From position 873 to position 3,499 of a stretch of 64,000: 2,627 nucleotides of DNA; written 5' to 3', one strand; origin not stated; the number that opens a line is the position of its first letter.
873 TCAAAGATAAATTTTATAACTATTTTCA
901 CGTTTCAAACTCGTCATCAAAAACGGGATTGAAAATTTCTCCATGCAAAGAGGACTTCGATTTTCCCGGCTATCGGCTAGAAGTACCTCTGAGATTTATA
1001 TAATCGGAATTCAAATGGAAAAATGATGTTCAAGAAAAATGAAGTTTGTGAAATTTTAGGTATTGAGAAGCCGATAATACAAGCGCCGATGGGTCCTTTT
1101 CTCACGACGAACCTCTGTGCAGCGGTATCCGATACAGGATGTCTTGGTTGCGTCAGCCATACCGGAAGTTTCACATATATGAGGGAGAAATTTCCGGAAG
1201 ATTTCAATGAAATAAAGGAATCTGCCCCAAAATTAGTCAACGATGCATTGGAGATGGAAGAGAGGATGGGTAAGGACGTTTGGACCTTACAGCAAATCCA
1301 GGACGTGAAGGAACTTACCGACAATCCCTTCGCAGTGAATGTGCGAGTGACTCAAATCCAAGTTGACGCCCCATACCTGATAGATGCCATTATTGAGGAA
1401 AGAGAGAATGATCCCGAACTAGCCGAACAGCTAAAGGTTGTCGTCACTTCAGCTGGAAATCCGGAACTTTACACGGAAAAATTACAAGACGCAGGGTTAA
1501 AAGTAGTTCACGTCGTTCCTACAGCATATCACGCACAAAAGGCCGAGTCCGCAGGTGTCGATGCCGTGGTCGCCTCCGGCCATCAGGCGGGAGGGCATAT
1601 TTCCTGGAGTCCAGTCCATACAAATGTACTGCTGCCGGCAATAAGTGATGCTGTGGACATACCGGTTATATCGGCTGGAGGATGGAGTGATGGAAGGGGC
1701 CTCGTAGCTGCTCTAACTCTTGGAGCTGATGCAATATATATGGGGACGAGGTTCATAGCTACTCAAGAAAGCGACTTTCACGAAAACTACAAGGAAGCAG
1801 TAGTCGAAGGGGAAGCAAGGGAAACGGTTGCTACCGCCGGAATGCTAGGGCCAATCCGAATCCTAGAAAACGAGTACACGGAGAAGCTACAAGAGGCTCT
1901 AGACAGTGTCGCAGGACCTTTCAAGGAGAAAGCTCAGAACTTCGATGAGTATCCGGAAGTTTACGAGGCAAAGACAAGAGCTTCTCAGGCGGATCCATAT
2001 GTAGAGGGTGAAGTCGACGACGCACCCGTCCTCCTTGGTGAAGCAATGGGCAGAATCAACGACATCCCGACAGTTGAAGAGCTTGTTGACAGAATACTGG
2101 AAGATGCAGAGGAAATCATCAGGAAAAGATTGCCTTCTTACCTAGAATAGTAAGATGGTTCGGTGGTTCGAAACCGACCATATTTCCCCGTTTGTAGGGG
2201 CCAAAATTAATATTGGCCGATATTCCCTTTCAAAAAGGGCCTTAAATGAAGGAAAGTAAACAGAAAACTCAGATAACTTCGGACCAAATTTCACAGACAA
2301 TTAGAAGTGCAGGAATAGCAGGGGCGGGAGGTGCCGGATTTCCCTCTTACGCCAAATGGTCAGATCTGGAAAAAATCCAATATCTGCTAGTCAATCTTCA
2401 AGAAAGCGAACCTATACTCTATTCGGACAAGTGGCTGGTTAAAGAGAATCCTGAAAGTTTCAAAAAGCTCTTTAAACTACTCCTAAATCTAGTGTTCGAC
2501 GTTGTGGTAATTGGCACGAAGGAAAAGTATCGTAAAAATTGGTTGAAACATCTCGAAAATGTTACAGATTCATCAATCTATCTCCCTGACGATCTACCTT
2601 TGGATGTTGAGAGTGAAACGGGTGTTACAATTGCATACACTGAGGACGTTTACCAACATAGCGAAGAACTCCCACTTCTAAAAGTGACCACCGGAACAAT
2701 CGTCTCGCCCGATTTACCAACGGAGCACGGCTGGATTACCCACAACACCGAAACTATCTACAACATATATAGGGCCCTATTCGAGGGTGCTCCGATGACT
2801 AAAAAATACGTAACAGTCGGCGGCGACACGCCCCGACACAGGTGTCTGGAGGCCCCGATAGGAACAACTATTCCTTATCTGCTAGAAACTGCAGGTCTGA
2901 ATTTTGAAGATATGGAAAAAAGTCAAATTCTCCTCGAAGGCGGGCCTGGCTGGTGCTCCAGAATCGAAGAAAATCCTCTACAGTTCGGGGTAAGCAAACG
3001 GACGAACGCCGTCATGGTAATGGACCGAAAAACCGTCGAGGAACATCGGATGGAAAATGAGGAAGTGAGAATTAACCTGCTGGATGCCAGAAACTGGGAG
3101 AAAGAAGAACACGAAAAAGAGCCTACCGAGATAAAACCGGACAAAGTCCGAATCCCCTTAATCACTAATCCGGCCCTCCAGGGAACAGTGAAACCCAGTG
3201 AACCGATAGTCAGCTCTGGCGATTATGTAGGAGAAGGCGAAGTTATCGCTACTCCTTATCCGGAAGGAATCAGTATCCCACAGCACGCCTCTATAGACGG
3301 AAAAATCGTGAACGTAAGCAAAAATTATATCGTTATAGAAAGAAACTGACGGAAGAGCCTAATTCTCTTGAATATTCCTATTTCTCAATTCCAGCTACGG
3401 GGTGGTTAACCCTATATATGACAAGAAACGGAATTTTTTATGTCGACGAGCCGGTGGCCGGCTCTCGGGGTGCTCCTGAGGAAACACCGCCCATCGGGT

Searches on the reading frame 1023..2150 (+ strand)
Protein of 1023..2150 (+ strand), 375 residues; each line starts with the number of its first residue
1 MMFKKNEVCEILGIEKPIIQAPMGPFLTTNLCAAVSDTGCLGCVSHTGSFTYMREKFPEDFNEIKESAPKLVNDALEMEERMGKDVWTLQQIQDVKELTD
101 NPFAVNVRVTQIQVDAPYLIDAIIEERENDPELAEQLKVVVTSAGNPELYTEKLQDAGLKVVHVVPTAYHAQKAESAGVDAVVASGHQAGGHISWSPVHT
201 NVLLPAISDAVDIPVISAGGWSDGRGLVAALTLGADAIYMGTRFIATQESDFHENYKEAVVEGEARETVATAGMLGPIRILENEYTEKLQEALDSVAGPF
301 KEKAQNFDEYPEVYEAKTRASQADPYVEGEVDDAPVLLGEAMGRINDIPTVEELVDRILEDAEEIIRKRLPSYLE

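Call 74: search_protein_families(library=pfam, proteins=[window:1023-2150:+], max_evalue=0.00001)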
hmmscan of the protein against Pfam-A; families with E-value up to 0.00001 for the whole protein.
window:1023-2150:+ (375 aa): 2 families
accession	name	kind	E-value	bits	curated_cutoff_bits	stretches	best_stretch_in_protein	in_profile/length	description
PF03060.21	NMO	-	8.5e-54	183.6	28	1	8-360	4-330/331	Nitronate monooxygenase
PF01070.24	FMN_dh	-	7.5e-08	32.2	24.9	1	165-246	226-307/350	FMN-dependent dehydrogenase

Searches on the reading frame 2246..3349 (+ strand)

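Call 74: search_protein_families(library=pfam, proteins=[window:2246-3349:+], max_evalue=0.00001)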
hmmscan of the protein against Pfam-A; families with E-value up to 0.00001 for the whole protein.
window:2246-3349:+ (367 aa): 2 families
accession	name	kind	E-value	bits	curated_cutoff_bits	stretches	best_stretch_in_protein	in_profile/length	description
PF01512.22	Complex1_51K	-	6.2e-21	75.3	31.2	1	19-176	1-150/150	Nuo51 FMN-binding domain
PF13375.12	RnfC_N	-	7.6e-07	29.5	25.6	1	306-362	30-85/101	RnfC Barrel sandwich hybrid domain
